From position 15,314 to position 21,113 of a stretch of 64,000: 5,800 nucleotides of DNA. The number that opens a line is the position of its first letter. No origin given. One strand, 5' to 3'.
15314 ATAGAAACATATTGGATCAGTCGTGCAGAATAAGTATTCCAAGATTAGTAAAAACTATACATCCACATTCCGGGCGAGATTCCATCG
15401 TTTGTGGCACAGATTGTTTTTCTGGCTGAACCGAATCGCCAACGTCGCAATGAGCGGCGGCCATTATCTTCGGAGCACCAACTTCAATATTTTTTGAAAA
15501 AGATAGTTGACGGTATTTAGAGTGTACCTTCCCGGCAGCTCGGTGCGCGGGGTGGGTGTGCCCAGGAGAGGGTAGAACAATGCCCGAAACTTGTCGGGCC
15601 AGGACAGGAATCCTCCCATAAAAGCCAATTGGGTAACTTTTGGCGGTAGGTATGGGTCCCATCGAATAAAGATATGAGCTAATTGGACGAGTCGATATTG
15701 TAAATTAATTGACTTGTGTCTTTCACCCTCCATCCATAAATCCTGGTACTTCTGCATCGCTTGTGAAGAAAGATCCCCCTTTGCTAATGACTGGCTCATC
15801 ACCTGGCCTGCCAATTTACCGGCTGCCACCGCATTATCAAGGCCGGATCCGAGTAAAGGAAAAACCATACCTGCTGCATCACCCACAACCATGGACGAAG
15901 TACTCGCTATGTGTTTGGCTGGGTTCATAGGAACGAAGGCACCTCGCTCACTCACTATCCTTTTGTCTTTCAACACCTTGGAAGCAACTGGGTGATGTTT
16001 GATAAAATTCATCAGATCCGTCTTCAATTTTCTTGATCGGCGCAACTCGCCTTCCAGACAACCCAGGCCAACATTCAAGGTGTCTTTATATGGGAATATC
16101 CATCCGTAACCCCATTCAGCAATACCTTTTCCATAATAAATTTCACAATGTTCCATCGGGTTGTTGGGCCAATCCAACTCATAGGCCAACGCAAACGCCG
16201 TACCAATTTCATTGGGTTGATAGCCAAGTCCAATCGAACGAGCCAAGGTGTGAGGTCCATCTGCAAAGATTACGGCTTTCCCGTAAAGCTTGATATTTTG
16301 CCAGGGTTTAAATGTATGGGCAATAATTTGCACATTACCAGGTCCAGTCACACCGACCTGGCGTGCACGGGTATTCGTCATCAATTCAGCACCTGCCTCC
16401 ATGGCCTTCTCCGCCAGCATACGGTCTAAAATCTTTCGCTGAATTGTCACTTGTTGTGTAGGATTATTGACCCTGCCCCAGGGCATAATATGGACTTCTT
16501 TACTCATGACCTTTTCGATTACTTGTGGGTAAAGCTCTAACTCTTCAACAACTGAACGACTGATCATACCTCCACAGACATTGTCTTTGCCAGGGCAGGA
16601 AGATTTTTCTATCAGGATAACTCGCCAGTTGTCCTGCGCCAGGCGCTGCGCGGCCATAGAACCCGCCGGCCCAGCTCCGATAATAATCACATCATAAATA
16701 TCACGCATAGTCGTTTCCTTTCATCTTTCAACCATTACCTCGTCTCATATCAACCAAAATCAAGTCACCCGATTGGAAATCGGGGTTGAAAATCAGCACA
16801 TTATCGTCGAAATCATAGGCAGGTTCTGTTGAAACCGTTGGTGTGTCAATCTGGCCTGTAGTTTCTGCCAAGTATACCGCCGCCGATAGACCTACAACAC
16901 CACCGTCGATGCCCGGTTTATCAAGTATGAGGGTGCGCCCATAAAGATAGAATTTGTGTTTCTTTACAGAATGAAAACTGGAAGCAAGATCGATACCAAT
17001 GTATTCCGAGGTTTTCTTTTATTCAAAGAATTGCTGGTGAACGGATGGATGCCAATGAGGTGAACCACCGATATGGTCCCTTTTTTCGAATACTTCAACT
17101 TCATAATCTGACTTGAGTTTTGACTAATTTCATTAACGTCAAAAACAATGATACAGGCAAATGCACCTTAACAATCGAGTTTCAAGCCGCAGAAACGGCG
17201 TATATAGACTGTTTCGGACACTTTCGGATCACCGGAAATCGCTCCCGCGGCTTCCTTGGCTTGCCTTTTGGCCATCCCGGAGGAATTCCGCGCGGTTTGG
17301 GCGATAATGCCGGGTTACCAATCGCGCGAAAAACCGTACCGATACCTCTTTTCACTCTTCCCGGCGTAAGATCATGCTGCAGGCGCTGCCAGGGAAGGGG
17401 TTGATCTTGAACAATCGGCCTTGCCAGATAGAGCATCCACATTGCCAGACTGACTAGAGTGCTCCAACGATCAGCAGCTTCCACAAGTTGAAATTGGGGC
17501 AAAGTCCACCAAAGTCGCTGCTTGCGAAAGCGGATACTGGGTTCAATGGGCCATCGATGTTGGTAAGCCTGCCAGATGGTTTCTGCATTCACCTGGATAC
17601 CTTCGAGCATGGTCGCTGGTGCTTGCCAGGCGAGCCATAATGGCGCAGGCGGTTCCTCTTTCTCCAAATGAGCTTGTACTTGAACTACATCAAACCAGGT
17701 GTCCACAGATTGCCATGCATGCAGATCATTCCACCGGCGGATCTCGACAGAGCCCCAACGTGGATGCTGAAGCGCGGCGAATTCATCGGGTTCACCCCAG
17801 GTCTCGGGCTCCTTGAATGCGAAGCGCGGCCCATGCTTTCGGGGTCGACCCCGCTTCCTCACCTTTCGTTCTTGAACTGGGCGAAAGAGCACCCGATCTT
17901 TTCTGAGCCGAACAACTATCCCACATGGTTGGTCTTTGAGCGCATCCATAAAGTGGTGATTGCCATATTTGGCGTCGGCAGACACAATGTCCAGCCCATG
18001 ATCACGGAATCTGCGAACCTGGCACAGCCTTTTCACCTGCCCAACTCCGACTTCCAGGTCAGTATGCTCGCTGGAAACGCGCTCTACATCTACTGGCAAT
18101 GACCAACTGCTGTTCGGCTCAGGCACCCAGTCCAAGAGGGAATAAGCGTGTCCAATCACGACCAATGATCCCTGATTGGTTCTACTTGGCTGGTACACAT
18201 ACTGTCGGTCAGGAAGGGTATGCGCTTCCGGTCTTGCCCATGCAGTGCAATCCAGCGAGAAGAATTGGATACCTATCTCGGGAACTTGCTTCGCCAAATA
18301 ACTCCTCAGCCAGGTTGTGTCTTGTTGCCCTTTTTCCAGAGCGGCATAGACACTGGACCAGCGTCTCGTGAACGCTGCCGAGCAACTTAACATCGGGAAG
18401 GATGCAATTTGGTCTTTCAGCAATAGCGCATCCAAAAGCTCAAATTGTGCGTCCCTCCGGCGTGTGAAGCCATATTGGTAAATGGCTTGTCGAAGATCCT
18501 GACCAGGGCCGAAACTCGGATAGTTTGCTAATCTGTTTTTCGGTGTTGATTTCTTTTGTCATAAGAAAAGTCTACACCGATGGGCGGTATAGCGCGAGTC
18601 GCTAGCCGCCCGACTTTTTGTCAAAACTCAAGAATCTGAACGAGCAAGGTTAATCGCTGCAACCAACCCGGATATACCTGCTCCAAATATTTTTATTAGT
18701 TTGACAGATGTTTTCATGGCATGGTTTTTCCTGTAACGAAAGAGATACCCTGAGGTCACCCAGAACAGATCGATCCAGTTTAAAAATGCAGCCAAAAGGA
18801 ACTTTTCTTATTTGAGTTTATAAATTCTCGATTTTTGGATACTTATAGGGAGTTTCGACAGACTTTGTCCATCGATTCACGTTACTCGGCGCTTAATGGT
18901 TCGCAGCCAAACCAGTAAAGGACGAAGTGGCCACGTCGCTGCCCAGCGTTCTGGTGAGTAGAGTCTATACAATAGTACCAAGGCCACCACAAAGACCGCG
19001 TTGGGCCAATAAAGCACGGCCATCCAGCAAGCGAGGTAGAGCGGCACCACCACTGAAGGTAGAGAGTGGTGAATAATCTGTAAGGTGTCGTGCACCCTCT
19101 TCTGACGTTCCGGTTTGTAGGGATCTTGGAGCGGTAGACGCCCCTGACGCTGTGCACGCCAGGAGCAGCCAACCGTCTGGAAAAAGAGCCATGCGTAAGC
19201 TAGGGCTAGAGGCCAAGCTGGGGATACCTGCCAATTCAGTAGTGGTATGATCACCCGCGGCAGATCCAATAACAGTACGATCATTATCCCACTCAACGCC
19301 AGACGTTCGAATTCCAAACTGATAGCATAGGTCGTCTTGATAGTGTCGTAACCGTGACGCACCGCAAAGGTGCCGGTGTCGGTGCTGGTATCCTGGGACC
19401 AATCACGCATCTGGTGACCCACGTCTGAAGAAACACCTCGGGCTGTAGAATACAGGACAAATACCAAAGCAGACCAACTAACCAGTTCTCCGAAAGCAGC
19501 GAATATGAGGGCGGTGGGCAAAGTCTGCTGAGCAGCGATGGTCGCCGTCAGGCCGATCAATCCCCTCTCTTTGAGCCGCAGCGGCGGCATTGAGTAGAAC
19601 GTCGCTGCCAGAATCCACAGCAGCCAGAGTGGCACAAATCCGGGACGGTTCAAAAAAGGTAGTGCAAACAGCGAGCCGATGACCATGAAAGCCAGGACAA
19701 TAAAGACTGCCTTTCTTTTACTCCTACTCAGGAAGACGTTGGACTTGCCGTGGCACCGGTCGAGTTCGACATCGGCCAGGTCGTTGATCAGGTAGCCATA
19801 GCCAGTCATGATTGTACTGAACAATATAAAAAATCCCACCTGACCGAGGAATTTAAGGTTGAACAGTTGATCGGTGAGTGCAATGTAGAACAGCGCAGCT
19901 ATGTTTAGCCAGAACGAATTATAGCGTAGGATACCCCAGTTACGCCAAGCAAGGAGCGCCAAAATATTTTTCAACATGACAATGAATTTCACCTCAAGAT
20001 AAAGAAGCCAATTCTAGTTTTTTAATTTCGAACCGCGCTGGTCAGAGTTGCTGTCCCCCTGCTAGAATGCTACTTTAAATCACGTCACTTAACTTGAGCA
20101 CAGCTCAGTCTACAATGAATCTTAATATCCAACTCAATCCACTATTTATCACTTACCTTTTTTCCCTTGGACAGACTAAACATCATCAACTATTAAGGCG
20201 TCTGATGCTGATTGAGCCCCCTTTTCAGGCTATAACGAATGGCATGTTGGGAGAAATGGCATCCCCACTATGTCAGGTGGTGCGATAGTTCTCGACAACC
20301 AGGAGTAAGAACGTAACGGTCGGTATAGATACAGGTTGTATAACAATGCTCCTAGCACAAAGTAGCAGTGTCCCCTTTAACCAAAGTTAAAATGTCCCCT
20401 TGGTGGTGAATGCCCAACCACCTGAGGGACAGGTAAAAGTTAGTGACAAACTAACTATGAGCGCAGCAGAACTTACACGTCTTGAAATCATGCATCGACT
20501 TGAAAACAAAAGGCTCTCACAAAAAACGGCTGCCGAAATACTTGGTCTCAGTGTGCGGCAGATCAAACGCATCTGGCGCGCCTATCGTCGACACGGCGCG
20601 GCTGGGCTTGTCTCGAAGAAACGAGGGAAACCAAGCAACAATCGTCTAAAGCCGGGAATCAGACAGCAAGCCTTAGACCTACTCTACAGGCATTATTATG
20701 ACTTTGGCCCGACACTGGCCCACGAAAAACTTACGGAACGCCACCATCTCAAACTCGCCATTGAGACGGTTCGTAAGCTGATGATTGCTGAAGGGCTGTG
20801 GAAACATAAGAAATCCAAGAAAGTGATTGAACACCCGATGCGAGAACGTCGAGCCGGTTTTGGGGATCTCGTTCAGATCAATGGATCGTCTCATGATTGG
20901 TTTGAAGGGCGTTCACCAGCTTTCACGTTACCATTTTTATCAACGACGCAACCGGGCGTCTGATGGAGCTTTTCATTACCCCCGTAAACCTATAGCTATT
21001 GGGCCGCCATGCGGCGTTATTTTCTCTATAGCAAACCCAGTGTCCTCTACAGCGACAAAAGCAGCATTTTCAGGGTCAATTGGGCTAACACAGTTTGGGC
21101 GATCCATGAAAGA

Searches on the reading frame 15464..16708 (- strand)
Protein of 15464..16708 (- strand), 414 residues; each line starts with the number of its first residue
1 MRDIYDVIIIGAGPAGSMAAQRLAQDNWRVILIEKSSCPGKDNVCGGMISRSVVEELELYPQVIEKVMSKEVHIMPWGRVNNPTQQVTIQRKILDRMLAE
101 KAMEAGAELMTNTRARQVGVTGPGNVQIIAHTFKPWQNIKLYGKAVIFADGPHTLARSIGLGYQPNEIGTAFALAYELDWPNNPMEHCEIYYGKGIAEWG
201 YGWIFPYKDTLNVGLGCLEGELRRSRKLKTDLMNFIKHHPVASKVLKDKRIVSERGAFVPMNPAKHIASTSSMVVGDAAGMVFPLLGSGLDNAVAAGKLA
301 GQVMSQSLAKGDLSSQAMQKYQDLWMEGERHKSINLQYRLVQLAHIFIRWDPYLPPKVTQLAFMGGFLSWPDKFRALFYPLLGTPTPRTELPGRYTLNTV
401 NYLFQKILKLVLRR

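Call 16: search_protein_families(library=pfam, proteins=[window:15464-16708:-], max_evalue=0.001)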
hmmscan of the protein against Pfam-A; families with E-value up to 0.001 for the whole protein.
window:15464-16708:- (414 aa): 11 families
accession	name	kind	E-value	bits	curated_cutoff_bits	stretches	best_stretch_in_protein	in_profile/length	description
PF05834.18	Lycopene_cycl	-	2.5e-13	50.3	23.4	2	6-164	1-153/380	Lycopene cyclase protein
PF01266.30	DAO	-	5e-11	43.1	27.9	1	6-55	1-52/353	FAD dependent oxidoreductase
PF12831.13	FAD_oxidored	-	1.5e-10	41.4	27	1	6-147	1-141/416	FAD dependent oxidoreductase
PF22578.2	GGR_cat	-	4.2e-09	36.6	27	1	185-253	17-82/88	Geranylgeranyl reductase catalytic domain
PF01494.25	FAD_binding_3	-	6.6e-09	35.9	22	1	5-295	2-309/349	FAD binding domain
PF03486.20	HI0933_like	-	2.8e-08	33.9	50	1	6-42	2-38/244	HI0933-like protein Rossmann domain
PF01946.23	Thi4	-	1.4e-07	31.5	26.2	1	6-55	19-69/235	Thi4 family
PF07992.20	Pyr_redox_2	-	3.4e-07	30.4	26.1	1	5-45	1-42/291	Pyridine nucleotide-disulphide oxidoreductase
PF13450.12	NAD_binding_8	-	4.3e-06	27.4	21.9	1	9-40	1-32/68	NAD(P)-binding Rossmann-like domain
PF00890.30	FAD_binding_2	-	2.3e-05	24.2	20.4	1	6-37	1-32/414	FAD binding domain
PF01134.28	GIDA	-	0.00014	21.5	22.1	1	6-38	1-29/391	Glucose inhibited division protein A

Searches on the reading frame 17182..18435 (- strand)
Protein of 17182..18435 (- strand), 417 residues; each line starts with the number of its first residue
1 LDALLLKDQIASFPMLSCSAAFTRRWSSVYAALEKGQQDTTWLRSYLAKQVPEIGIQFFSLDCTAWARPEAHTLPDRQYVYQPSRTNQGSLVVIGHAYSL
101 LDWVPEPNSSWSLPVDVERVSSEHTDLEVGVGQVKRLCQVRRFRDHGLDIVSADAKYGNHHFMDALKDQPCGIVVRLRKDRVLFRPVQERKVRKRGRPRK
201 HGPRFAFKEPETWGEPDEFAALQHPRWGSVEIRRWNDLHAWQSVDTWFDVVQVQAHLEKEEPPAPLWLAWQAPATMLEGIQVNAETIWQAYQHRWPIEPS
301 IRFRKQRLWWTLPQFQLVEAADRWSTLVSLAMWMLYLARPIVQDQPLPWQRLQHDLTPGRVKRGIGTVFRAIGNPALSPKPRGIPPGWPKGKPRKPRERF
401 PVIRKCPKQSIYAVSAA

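Call 17: search_protein_families(library=pfam, proteins=[window:17182-18435:-], max_evalue=0.001)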
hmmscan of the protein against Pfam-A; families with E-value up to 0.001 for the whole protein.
window:17182-18435:- (417 aa): 3 families
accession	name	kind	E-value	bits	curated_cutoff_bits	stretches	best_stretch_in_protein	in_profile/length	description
PF13546.12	DDE_5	-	2e-21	77.2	27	1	21-233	39-266/272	DDE superfamily endonuclease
PF01609.27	DDE_Tnp_1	-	5.3e-10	39.8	23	1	140-310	69-176/200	Transposase DDE domain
PF13701.12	DDE_Tnp_1_4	-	6e-07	28.5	34.7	1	133-340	201-375/435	Transposase DDE domain group 1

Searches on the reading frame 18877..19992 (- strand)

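Call 17: search_protein_families(library=pfam, proteins=[window:18877-19992:-], max_evalue=0.001)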
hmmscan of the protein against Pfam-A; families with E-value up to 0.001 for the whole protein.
window:18877-19992:- (371 aa): 1 family
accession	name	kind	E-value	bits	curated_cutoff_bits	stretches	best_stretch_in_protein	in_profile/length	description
PF01040.23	UbiA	-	3.5e-12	46.6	34.2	1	42-272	15-233/250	UbiA prenyltransferase family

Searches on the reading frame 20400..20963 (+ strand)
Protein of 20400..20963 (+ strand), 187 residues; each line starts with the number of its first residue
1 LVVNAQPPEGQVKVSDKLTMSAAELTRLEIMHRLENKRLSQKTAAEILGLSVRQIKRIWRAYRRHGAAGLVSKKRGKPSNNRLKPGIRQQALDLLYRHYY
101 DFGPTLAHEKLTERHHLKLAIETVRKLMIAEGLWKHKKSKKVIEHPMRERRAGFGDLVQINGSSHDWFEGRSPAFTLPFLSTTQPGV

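Call 17: search_protein_families(library=pfam, proteins=[window:20400-20963:+], max_evalue=0.001)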
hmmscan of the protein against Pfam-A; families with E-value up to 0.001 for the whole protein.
window:20400-20963:+ (187 aa): 4 families
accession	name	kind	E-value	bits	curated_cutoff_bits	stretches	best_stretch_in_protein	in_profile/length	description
PF13518.12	HTH_28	-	1.1e-09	38.6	25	1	27-77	2-51/52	Helix-turn-helix domain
PF13565.12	HTH_32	-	1.3e-08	35.7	33.7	1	55-127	2-72/73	Homeodomain-like domain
PF13551.12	HTH_29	-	1.8e-08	34.8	28.1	1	39-89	12-64/64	Winged helix-turn helix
PF13384.12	HTH_23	-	2.2e-07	30.9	24.6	1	22-70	2-49/50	Homeodomain-like domain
